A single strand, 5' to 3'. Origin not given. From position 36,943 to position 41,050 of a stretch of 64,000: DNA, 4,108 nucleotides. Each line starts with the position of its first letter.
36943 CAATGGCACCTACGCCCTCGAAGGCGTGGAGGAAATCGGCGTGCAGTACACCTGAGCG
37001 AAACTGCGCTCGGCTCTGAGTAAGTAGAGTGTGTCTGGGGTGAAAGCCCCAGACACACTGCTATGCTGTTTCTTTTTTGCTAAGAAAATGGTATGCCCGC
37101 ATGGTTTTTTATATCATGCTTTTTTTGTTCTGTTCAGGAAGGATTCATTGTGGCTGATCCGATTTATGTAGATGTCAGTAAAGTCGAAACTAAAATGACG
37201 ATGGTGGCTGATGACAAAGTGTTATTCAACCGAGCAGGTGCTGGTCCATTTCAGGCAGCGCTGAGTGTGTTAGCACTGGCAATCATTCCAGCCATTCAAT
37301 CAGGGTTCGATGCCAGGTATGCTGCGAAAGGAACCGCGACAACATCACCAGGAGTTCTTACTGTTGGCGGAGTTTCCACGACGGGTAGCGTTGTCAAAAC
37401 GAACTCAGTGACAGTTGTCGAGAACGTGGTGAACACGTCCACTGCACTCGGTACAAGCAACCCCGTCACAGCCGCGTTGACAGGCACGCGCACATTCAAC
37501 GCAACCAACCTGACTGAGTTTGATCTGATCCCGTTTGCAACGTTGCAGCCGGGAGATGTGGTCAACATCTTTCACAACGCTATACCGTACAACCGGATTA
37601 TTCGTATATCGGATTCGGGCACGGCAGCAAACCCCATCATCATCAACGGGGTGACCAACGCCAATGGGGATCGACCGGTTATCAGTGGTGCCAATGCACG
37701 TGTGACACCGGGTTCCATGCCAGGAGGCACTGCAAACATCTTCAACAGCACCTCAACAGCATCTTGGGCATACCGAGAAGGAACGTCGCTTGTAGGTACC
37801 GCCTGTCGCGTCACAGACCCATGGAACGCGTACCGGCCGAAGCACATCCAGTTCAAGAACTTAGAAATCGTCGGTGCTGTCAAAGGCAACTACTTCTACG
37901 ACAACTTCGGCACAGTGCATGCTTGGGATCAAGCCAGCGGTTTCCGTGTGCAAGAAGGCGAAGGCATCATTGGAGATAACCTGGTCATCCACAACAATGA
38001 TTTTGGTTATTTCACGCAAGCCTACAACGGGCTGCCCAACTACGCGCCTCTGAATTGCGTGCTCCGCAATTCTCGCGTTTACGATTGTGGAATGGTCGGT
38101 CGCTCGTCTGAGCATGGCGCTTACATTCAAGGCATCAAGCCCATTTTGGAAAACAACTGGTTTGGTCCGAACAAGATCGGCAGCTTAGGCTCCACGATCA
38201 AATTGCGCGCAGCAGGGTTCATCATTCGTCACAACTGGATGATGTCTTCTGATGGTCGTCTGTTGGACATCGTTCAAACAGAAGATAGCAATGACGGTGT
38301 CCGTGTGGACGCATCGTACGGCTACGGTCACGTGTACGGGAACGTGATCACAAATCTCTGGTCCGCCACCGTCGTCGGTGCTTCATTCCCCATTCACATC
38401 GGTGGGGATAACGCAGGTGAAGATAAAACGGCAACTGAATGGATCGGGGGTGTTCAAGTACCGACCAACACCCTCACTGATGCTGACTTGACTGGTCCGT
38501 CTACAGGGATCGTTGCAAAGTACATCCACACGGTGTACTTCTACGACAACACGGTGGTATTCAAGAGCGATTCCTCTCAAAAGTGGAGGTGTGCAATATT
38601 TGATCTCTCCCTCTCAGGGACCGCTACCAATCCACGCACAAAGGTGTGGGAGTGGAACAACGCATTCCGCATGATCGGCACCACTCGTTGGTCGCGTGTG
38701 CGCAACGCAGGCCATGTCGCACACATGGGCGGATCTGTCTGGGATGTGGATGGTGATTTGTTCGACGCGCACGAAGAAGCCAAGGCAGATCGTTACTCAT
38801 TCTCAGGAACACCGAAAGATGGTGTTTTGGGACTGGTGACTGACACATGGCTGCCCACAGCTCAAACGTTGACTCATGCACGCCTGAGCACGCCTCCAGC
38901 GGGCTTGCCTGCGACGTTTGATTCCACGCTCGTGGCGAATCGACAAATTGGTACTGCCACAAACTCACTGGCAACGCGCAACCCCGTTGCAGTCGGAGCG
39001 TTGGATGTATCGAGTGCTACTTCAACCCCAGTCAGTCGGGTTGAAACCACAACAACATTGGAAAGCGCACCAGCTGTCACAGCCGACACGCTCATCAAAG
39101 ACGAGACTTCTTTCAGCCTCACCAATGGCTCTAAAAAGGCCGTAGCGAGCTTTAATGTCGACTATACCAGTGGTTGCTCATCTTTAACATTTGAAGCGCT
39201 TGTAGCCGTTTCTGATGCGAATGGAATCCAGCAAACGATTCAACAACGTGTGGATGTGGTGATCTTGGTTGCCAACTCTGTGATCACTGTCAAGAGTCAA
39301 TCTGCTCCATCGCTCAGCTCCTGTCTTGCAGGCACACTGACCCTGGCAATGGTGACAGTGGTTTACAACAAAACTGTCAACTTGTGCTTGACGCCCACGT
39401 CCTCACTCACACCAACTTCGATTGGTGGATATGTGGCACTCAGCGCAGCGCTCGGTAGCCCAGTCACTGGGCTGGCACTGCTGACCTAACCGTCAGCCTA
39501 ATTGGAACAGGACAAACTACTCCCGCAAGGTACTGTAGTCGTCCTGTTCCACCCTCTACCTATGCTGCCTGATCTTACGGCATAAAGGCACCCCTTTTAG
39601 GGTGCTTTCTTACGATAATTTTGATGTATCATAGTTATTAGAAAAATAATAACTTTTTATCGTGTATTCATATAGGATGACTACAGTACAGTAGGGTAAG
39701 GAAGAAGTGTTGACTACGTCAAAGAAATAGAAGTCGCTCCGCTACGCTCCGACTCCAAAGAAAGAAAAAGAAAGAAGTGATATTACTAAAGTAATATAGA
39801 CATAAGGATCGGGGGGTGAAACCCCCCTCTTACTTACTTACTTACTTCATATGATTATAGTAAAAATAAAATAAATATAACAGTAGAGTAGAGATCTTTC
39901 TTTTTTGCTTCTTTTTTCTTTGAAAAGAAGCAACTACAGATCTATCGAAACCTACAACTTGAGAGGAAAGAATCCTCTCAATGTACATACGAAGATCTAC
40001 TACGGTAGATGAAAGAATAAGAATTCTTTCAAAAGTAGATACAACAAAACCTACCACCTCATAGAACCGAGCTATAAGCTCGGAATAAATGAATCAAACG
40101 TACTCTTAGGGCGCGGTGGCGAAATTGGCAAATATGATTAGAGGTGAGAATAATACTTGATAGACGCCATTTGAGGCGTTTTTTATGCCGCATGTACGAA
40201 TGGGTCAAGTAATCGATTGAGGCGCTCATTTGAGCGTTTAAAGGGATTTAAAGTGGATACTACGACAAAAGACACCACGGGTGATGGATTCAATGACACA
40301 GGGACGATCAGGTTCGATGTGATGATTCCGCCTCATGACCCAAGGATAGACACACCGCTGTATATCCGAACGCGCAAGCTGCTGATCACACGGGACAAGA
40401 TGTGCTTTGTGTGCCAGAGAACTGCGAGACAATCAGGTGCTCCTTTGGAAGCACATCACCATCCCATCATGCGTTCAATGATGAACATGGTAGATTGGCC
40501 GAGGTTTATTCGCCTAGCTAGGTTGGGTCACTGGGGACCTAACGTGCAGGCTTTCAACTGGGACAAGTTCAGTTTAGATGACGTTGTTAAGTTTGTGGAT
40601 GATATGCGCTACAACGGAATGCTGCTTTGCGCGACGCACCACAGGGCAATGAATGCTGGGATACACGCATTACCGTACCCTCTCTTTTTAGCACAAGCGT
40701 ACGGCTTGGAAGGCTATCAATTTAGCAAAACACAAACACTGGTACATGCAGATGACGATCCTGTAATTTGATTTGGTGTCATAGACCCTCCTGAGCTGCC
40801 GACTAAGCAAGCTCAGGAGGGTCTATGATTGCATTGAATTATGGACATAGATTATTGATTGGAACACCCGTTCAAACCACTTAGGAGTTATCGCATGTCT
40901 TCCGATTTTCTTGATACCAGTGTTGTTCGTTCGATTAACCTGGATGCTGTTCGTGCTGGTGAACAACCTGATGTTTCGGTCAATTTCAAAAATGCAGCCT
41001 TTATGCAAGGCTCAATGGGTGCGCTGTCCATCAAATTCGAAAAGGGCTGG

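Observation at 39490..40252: A 760-nt AT-rich non-coding island with a microsatellite, polypurine tracts and multiple hairpins, beside an HNH endonuclease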

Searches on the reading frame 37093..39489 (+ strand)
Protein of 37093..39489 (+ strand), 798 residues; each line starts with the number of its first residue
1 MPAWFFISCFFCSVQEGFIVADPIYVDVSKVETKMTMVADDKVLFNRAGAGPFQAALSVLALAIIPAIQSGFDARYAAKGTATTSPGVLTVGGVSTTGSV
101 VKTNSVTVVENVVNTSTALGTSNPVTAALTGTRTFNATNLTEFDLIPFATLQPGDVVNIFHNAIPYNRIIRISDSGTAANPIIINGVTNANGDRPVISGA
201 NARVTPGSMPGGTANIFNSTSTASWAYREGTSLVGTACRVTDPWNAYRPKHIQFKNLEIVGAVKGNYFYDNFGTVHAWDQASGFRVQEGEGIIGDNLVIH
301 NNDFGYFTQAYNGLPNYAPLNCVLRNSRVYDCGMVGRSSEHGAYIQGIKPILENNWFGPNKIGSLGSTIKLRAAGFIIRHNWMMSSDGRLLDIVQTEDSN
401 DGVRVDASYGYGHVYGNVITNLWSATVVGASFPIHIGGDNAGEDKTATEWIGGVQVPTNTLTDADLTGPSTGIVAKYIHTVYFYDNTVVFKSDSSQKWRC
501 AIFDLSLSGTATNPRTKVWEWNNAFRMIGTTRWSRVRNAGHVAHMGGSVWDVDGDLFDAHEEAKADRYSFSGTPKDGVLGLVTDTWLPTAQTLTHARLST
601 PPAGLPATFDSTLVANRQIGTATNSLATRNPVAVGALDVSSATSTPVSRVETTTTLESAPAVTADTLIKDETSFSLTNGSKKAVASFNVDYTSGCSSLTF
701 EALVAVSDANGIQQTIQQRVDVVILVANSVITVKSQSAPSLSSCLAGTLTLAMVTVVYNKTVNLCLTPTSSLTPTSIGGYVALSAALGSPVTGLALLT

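Call 11: search_protein_families(library=phrogs, proteins=[window:37093-39489:+], max_evalue=0.001)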
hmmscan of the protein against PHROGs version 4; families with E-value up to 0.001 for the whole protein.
window:37093-39489:+ (798 aa): 0 families

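Call 12: search_protein_families(library=pfam, proteins=[window:37093-39489:+], max_evalue=0.01)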
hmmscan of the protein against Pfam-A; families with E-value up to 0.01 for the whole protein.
window:37093-39489:+ (798 aa): 0 families

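Call 15: search_dna_similar(query=window:37093-39489:+, collection=phages, mode=protein, max_rows=30)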
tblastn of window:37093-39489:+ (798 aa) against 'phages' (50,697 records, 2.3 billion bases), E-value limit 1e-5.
No match.

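Call 20: find_related_loci(query=window:37093-39489:+, collection=viral_contigs, flank=6000)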
Query window:37093-39489:+ (798 aa) in viral_contigs; peptide patterns used: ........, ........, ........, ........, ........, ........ (x = any residue, [..] = any of these).
3 stretches matched a pattern, but none encodes a relative of the query by tblastn (E <= 1e-3).

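Call 22: find_homologous_proteins(query=window:37093-39489:+)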
Query window:37093-39489:+ (798 aa): 14 proteins with E <= 0.001 among 8000 candidates.
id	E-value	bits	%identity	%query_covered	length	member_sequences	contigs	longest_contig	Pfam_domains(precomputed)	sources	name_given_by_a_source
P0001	0.0e+0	1744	98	99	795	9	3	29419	-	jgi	jgi:hypothetical protein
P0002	0.0e+0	1122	64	97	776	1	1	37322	-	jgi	jgi:hypothetical protein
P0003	0.0e+0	1036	58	97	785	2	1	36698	-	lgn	-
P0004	1.7e-134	468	48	65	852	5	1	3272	PF13229.13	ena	-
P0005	1.0e-50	191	34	57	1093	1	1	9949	PF13229.13,PF17963.8,PF17892.8,PF17803.8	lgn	-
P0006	4.0e-49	186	32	68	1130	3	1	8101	PF17963.8,PF17892.8,PF18200.7,PF17803.8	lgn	-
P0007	1.6e-43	167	37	51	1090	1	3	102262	PF13229.13,PF17963.8,PF17892.8,PF17803.8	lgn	-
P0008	3.9e-38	150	31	50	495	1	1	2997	-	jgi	jgi:hypothetical protein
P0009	3.7e-36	143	31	50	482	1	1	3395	-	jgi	jgi:hypothetical protein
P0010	8.7e-27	112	28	51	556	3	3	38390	-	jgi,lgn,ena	-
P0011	2.3e-14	71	27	50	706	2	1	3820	PF17957.8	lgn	-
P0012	1.4e-13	68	29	23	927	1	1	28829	PF16190.12,PF00041.28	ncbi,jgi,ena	jgi:hypothetical protein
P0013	1.3e-10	59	30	37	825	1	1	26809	-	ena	-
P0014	4.4e-7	47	25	51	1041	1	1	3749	PF13229.13,PF03160.21,PF14339.13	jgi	jgi:Domain of unknown function (DUF4394)/Calx-beta domain/Right handed beta helix region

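Call 23: find_encoding_contigs(protein=P0001, flank=10000, max_places=6)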
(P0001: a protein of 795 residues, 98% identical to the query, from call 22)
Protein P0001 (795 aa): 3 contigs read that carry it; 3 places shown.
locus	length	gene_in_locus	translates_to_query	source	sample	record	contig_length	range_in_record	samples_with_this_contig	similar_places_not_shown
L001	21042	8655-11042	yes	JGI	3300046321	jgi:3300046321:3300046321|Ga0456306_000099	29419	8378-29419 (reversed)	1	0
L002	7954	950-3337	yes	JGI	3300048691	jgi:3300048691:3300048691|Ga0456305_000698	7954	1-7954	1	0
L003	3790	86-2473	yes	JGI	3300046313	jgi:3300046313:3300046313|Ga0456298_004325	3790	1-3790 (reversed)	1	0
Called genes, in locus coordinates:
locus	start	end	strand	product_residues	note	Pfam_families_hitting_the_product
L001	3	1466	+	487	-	?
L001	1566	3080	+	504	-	PF24214:Phage_H_T_join_2, PF24215:H_T_assoc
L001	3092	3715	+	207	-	-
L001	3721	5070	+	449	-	-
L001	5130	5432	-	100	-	-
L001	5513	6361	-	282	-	PF02223:Thymidylate_kin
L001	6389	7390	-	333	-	-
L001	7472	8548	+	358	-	-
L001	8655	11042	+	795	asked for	-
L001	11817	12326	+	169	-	-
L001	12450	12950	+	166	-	-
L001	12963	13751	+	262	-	-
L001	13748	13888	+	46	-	-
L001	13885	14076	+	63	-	-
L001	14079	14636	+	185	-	-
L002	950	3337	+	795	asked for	-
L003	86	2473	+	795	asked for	-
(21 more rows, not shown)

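Call 24: find_encoding_contigs(protein=P0002, flank=10000, max_places=4)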
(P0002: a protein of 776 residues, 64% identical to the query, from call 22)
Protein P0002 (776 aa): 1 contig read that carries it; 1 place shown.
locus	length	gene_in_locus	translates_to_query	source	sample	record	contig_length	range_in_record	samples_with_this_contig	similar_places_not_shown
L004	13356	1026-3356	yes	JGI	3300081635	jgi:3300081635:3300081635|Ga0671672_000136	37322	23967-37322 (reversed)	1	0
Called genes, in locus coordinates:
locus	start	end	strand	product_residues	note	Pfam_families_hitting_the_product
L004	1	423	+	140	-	?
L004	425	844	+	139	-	-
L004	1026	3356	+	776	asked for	-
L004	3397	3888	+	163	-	-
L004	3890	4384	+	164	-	-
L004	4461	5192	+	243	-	-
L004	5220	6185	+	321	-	PF00691:OmpA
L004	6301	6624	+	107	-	-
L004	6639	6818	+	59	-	-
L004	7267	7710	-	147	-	-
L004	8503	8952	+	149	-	-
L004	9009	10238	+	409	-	-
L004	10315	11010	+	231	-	-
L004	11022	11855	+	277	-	PF10127:RlaP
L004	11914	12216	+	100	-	-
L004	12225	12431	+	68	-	-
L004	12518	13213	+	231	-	PF02342:TerD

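Call 25: find_encoding_contigs(protein=P0003, flank=10000, max_places=4)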
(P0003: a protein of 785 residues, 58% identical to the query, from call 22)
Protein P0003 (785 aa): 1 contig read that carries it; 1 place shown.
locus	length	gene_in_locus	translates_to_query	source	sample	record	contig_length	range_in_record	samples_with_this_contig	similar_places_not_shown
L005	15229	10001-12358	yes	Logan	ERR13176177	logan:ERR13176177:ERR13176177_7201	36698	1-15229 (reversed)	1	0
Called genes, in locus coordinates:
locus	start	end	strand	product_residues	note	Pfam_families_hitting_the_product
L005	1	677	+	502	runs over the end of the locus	PF24214:Phage_H_T_join_2, PF24215:H_T_assoc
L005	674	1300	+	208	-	-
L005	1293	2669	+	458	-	-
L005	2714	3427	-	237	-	PF02223:Thymidylate_kin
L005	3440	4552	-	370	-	-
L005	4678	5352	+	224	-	-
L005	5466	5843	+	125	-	-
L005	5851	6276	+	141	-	-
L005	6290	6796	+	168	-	-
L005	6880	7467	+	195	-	-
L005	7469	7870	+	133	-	-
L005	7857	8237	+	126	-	-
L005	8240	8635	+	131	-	-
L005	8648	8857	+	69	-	-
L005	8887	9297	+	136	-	-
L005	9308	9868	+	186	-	-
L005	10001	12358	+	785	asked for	-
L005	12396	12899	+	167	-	PF00583:Acetyltransf_1 (weak)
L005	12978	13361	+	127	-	-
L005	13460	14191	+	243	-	-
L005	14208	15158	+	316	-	PF00691:OmpA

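Call 60: search_protein_families(library=pfam, proteins=[L004:7267-7710:-, L004:8503-8952:+, L004:9009-10238:+, L004:10315-11010:+, L004:6301-6624:+, L004:6639-6818:+, L004:3397-3888:+, L004:3890-4384:+, L004:4461-5192:+], max_evalue=0.01)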
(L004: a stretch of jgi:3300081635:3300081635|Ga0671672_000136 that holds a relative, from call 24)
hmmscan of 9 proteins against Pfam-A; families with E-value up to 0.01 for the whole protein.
L004:7267-7710:- (147 aa): 0 families

L004:8503-8952:+ (149 aa): 0 families

L004:9009-10238:+ (409 aa): 0 families

L004:10315-11010:+ (231 aa): 0 families

L004:6301-6624:+ (107 aa): 0 families

L004:6639-6818:+ (59 aa): 0 families

L004:3397-3888:+ (163 aa): 0 families

L004:3890-4384:+ (164 aa): 2 families
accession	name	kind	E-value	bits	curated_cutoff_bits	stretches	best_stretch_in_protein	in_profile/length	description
PF13508.13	Acetyltransf_7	-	2.8e-05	24.8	27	1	59-132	10-83/84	Acetyltransferase (GNAT) domain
PF00583.31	Acetyltransf_1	-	0.00078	20.1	20.7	1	52-131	31-116/116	Acetyltransferase (GNAT) family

L004:4461-5192:+ (243 aa): 1 family
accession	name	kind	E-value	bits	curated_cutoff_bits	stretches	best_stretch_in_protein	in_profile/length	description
PF06745.19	ATPase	-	0.0033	17.3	26.6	1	90-161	13-82/231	KaiC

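Call 61: search_protein_families(library=phrogs, proteins=[L004:7267-7710:-, L004:8503-8952:+, L004:9009-10238:+, L004:10315-11010:+, L004:6301-6624:+, L004:6639-6818:+, L004:3397-3888:+, L004:3890-4384:+, L004:4461-5192:+], max_evalue=0.01)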
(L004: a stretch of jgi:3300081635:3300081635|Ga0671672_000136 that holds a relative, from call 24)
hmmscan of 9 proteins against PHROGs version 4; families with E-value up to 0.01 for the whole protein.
L004:7267-7710:- (147 aa): 3 families
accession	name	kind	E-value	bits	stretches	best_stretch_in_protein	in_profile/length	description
phrog_2428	-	unknown function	3.1e-15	57.4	1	36-102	55-123/131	-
phrog_23843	-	unknown function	0.0088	16.8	0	49-103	137-192/200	-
phrog_18532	-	unknown function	0.0091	15.8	0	54-117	125-188/441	-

L004:8503-8952:+ (149 aa): 0 families

L004:9009-10238:+ (409 aa): 0 families

L004:10315-11010:+ (231 aa): 0 families

L004:6301-6624:+ (107 aa): 0 families

L004:6639-6818:+ (59 aa): 0 families

L004:3397-3888:+ (163 aa): 0 families

L004:3890-4384:+ (164 aa): 1 family
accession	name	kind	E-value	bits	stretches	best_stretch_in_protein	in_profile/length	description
phrog_3810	-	other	0.004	18.1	1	52-134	59-145/155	acetyltransferase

L004:4461-5192:+ (243 aa): 0 families

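Call 64: find_encoding_contigs(protein=P0022, flank=10000, max_places=4)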
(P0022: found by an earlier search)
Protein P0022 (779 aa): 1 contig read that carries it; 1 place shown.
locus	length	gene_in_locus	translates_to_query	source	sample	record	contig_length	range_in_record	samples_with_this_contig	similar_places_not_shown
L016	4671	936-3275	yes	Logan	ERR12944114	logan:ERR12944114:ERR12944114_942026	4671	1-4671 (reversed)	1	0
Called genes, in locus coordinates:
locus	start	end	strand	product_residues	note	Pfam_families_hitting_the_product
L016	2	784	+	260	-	?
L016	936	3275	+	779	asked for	-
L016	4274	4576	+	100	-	-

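Call 65: find_encoding_contigs(protein=P0018, flank=10000, max_places=4)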
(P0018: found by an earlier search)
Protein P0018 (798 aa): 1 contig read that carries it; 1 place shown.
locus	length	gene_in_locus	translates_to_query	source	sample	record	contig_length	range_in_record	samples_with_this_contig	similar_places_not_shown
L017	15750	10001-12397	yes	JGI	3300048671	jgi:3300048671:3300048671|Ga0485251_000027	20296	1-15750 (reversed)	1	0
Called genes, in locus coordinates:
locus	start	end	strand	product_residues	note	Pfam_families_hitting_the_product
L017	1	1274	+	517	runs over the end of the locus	-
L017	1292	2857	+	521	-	PF12699:phiKZ_IP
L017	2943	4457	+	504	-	PF24214:Phage_H_T_join_2, PF24215:H_T_assoc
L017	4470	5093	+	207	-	-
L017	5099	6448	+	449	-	-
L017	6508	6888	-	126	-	-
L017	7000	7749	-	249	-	PF02223:Thymidylate_kin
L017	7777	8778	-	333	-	-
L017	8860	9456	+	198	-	-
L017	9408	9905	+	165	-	-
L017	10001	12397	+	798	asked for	-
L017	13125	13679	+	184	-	-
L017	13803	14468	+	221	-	-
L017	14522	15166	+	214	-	-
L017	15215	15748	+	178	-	?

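Call 66: find_encoding_contigs(protein=P0021, flank=10000, max_places=4)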
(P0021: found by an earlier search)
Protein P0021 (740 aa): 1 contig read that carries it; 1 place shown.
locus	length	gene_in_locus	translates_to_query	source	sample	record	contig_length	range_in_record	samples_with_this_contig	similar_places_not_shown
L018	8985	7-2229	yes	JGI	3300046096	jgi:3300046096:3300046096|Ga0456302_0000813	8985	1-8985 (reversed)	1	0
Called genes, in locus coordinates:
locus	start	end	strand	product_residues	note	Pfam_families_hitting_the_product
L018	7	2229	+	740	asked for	-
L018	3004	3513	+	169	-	-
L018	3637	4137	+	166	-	-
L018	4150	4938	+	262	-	-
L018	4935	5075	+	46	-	-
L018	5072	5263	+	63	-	-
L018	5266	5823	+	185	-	-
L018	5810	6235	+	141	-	-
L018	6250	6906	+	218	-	-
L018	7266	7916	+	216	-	-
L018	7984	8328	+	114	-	PF14216:DUF4326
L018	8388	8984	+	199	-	?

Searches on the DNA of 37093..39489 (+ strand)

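Call 106: search_rna_families(source=L004, start=7600, end=8600, threshold=evalue, max_evalue=1)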
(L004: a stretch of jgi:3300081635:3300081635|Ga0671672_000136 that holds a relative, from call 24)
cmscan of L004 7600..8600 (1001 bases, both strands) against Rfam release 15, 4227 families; matches with E-value up to 1: 0.
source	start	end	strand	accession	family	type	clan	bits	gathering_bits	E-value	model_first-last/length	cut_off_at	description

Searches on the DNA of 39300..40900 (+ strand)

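Call 7: search_dna_similar(query=window:39300-40400:+, collection=phages, mode=distant, max_rows=30)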
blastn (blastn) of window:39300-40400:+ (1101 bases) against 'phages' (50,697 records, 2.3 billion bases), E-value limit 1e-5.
No match.

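Call 17: search_rna_families(source=window, start=39300, end=40900, threshold=evalue, max_evalue=10)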
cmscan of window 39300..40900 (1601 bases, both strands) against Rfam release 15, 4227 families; matches with E-value up to 10: 15.
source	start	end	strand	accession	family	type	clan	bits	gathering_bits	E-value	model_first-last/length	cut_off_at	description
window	40780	40827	-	RF03208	mir-1781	Gene; miRNA;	-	22.5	68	0.23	1-86/86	no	mir-1781 microRNA precursor family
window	39765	39870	-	RF00113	SIB_RNA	Gene; antitoxin;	-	21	56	0.28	1-147/147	no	Short Intergenic Abundant RNA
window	39859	39959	+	RF01212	sn2524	Gene; snRNA; snoRNA; CD-box;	-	21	44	2.7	1-109/109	no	Small nucleolar RNA sn2524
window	39781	39857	-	RF00200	snoZ199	Gene; snRNA; snoRNA; CD-box;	-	19.6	47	3.9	1-84/84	no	Small nucleolar RNA Z199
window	39777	39905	+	RF00113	SIB_RNA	Gene; antitoxin;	-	18.8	56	0.98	1-147/147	no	Short Intergenic Abundant RNA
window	39584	39667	-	RF02432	SpF25_sRNA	Gene; sRNA;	-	18.8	48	5.3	1-102/102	no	Streptococcus sRNA SpF25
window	39775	39838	+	RF02029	sraA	Gene; sRNA;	-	18.8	56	8.1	1-95/95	no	sraA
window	39787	39906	+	RF02079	STnc180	Gene; sRNA;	-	18.6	50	0.81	1-208/208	no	Enterobacterial sRNA STnc180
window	39812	39935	+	RF02453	ncr952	Gene; sRNA;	-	18.5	100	0.26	1-143/143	no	Bacillus sRNA ncr952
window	39579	39664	-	RF01859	Phe_leader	Cis-reg; leader;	-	18.4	55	5.4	1-125/125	no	Phenylalanine leader peptide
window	40123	40202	+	RF00332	snoZ266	Gene; snRNA; snoRNA; CD-box;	-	18.2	43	4.9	1-90/90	no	Small nucleolar RNA Z266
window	39905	39933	+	RF00037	IRE_I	Cis-reg;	-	17.4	34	1.8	1-36/36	no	Iron response element I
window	39788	39909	+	RF01479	rli48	Gene; sRNA;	-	17.1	100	8.5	1-149/149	no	Listeria sRNA rli48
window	39777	39902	+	RF04180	BTnc231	Gene; sRNA;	-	15.1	80.4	4.9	1-154/154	no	Bacteroides sRNA BTnc231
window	39663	39835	+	RF00166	PrrB_RsmZ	Gene; sRNA;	CL00106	12.1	44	7.3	1-133/133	no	PrrB/RsmZ RNA family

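Call 112: search_dna_similar(query=window:39607-40200:+, collection=plasmids, mode=distant, max_rows=5)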
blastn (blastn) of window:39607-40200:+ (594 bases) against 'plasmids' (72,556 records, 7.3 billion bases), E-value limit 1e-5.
No match.
